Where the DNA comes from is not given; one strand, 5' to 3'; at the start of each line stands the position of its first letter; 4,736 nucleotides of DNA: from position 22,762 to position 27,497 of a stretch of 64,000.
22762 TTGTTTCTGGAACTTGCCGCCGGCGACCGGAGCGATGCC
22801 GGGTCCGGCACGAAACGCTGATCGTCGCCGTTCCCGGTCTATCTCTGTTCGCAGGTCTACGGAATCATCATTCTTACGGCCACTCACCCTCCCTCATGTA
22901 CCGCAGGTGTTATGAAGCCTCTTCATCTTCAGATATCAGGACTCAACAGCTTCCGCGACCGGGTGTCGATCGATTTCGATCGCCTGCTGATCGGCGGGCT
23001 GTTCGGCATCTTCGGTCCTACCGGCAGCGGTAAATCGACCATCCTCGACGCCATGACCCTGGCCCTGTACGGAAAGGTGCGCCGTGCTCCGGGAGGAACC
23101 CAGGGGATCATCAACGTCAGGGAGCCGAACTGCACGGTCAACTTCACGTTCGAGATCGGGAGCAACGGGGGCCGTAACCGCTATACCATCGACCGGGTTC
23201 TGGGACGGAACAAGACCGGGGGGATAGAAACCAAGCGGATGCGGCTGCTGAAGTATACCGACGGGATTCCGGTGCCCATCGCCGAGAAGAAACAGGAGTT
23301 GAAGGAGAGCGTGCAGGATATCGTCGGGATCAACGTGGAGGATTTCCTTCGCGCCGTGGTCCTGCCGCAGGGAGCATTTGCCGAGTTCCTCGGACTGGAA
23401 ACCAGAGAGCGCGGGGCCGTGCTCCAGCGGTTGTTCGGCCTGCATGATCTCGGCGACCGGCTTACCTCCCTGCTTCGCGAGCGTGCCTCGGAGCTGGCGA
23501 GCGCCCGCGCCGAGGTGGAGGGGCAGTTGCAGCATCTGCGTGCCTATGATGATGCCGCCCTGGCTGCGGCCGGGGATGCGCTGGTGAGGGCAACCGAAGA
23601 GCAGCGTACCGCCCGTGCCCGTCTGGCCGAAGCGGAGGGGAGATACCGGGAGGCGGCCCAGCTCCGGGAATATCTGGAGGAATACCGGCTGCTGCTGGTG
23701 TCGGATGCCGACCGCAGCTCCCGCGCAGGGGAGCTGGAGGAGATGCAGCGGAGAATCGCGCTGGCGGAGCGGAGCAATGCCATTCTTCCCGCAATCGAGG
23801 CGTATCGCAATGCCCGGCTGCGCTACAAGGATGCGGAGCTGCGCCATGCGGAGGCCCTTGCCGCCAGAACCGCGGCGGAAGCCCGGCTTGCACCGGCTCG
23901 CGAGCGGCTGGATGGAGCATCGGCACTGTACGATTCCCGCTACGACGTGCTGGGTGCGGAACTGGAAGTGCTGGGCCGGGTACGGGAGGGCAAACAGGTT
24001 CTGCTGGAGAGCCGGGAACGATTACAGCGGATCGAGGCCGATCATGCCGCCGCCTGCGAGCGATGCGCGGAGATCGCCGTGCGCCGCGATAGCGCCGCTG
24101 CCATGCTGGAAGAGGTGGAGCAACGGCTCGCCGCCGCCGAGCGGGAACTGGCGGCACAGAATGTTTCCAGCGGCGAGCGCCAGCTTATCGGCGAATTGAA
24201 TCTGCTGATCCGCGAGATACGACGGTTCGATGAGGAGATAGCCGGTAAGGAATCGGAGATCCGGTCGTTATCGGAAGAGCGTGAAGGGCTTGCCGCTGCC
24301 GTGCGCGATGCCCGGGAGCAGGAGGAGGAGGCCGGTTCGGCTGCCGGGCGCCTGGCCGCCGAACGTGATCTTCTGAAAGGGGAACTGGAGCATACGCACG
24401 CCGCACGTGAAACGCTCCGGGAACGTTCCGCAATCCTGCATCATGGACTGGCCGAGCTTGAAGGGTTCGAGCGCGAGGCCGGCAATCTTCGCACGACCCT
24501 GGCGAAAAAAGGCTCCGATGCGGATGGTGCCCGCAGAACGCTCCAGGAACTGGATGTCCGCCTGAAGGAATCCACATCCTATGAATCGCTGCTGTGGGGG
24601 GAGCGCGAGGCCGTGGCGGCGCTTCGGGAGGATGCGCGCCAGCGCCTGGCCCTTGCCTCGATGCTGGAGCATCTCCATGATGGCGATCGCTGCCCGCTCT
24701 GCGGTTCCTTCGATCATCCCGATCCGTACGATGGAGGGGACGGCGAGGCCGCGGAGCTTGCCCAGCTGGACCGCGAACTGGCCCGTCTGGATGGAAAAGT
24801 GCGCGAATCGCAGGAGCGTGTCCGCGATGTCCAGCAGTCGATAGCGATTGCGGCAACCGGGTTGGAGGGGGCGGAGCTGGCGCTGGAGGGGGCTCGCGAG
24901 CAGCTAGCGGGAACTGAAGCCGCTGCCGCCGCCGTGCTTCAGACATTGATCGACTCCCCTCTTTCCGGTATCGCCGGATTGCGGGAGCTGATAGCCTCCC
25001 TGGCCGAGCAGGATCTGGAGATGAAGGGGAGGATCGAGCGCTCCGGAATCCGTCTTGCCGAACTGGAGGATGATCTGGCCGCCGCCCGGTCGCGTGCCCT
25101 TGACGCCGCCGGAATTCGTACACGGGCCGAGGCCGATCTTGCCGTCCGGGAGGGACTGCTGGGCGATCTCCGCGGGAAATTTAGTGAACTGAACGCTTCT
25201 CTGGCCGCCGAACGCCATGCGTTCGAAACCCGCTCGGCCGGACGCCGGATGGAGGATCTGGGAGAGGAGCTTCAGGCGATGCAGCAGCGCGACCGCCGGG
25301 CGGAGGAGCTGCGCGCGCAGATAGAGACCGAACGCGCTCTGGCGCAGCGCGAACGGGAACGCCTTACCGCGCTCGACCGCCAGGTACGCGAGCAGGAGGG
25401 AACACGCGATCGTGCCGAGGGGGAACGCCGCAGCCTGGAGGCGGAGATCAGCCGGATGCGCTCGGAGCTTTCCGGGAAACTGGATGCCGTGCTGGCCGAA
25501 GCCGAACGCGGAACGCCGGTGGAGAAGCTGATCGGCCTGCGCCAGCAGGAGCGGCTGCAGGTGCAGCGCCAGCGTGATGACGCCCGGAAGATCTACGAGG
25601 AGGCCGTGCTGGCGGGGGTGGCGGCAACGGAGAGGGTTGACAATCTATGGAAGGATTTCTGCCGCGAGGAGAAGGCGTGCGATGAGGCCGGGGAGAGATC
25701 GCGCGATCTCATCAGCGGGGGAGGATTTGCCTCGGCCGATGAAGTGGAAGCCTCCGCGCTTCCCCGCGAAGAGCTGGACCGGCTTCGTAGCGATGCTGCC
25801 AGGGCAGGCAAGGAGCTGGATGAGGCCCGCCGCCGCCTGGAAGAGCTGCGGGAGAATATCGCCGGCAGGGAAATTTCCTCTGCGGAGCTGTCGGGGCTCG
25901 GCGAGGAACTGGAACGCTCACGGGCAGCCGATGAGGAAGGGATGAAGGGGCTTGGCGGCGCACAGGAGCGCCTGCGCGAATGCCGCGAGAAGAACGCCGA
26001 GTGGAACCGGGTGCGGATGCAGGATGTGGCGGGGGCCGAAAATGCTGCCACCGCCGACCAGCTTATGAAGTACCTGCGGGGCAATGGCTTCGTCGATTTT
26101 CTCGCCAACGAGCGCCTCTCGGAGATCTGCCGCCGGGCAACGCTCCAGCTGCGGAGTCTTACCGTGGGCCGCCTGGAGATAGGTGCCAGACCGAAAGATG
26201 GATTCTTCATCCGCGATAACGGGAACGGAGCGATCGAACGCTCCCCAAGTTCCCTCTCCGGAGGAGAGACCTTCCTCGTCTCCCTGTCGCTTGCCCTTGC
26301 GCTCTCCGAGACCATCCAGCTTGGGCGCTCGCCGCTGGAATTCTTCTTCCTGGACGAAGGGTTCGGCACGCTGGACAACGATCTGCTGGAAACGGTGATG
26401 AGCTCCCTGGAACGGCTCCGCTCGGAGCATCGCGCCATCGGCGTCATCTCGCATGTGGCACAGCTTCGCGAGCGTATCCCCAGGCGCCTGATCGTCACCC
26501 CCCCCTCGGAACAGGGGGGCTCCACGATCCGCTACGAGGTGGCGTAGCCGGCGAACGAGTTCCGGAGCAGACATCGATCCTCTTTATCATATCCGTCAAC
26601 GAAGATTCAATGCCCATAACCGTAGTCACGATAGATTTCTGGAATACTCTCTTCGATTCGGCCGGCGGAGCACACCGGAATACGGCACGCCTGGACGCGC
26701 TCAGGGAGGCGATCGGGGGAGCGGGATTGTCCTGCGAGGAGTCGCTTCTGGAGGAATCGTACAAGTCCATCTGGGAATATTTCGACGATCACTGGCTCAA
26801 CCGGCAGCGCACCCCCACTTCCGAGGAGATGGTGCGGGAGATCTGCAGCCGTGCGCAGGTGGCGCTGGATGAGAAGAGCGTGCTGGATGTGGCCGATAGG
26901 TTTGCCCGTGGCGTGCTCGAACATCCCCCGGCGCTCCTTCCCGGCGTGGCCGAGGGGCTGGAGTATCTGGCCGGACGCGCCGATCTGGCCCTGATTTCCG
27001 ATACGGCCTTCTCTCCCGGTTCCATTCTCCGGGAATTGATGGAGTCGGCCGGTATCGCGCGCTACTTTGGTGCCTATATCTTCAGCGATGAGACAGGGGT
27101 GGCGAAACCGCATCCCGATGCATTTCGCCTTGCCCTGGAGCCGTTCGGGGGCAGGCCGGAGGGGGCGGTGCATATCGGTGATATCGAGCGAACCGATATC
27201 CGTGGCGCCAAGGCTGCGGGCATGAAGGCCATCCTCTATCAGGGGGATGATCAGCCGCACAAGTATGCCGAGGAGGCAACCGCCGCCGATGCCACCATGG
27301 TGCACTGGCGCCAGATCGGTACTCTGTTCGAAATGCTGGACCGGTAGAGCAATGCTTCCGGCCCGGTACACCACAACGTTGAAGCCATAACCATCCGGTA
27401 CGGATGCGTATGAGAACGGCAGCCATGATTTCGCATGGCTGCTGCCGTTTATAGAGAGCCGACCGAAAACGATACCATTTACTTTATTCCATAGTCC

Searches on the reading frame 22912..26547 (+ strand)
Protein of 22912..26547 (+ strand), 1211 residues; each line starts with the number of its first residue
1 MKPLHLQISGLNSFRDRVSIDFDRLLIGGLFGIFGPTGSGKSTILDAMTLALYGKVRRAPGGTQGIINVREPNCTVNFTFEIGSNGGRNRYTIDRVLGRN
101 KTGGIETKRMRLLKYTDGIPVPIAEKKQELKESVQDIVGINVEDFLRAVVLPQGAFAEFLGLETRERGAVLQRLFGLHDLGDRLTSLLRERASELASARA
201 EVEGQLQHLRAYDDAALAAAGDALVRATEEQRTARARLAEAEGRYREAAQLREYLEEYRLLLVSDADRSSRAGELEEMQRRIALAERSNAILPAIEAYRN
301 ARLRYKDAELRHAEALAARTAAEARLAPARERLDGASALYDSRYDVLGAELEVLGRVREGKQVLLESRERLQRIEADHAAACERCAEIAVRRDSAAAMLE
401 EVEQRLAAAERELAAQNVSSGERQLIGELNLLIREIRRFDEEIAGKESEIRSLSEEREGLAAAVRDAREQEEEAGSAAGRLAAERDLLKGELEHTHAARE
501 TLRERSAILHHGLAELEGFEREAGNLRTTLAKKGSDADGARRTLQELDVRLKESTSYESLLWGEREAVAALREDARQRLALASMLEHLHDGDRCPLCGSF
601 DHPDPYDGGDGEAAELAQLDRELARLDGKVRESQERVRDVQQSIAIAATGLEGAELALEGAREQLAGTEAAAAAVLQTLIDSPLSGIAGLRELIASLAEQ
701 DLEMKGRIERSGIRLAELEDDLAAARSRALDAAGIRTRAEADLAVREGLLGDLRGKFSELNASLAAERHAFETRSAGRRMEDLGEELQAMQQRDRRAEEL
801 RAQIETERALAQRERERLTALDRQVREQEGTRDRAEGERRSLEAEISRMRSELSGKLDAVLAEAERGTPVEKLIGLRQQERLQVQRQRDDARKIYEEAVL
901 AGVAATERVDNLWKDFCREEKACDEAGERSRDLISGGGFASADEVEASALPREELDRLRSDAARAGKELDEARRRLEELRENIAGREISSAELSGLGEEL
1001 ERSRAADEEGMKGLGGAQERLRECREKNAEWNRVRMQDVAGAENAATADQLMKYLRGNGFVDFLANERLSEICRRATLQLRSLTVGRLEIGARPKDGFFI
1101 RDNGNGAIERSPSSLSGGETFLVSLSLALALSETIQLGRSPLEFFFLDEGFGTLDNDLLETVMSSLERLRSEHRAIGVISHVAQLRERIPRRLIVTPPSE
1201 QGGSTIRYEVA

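Call 7: search_protein_families(library=pfam, proteins=[window:22912-26547:+], max_evalue=0.001)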
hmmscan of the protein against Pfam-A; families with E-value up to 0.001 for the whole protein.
window:22912-26547:+ (1211 aa): 5 families
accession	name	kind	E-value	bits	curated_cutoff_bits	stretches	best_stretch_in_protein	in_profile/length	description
PF13476.12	AAA_23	-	8e-20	72.8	27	1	6-282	2-193/201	AAA domain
PF02463.25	SMC_N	-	7.5e-12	45.6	40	1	6-1189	5-205/220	RecF/RecN/SMC N terminal domain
PF13558.12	SbcC_Walker_B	-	2.3e-09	37.8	27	1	1107-1167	25-89/90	SbcC/RAD50-like, Walker B motif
PF13555.12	AAA_29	-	3e-06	27.3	27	1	29-56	23-50/61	P-loop containing region of AAA domain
PF00005.33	ABC_tran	-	0.00022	22.3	25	0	28-51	11-34/137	ABC transporter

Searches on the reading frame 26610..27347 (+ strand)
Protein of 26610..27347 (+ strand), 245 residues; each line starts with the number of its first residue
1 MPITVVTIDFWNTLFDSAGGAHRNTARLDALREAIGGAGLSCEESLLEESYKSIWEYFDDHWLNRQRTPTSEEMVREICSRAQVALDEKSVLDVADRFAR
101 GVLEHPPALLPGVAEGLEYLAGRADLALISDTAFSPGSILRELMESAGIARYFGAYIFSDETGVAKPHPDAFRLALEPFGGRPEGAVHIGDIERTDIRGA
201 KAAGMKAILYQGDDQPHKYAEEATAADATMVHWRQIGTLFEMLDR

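Call 7: search_protein_families(library=pfam, proteins=[window:26610-27347:+], max_evalue=0.001)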
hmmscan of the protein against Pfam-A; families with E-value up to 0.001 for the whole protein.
window:26610-27347:+ (245 aa): 3 families
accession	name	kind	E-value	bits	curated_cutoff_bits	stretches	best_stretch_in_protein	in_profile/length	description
PF00702.32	Hydrolase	-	3e-19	70.6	26.4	1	3-204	1-191/191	haloacid dehalogenase-like hydrolase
PF13419.12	HAD_2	-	2.4e-13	51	23.8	1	68-209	42-177/178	Haloacid dehalogenase-like hydrolase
PF13242.12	Hydrolase_like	-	1.6e-10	41.2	22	1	165-221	3-60/75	HAD-hyrolase-like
